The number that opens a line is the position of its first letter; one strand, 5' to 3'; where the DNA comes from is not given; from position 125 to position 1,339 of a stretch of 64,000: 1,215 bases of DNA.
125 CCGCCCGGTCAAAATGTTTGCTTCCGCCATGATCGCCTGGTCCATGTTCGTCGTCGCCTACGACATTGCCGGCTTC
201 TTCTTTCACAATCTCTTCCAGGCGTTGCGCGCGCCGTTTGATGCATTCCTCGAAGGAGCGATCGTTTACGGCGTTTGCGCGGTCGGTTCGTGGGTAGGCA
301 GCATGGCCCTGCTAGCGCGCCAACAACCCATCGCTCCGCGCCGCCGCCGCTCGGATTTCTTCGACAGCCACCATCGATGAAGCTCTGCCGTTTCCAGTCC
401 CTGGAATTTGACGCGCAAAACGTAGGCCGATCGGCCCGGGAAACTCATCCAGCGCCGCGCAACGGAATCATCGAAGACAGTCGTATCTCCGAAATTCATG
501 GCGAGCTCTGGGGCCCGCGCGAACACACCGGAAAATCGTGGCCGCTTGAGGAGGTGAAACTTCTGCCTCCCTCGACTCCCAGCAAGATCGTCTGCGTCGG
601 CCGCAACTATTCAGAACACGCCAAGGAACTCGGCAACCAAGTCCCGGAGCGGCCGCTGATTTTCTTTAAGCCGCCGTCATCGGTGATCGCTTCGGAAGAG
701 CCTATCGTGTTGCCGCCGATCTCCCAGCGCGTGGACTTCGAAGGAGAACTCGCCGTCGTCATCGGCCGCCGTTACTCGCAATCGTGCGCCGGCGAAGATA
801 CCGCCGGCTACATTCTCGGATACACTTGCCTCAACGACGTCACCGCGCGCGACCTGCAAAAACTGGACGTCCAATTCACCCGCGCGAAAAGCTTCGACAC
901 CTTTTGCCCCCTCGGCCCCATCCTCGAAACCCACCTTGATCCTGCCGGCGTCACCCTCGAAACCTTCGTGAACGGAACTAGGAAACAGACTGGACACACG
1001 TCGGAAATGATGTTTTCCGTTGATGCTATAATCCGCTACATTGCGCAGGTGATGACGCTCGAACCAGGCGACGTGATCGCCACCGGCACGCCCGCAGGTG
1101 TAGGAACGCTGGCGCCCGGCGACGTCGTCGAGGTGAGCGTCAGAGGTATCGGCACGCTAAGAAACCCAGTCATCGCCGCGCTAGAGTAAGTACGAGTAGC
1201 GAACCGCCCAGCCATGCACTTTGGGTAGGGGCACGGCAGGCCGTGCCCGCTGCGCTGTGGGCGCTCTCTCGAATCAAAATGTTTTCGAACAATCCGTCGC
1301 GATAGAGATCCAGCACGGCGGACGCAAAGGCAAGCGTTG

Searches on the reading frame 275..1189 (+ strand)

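Call 52: search_protein_families(library=pfam, proteins=[window:275-1189:+], max_evalue=0.00001)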
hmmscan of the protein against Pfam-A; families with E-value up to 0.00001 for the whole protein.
window:275-1189:+ (304 aa): 2 families
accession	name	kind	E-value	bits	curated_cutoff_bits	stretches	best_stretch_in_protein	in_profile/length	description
PF01557.24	FAA_hydrolase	-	1.3e-68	231.4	23.9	1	104-299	1-213/214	Fumarylacetoacetate (FAA) hydrolase C-terminal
PF10370.14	Rv2993c-like_N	-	1.2e-09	39.4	21.3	1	61-99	12-50/50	Rv2993c-like, N-terminal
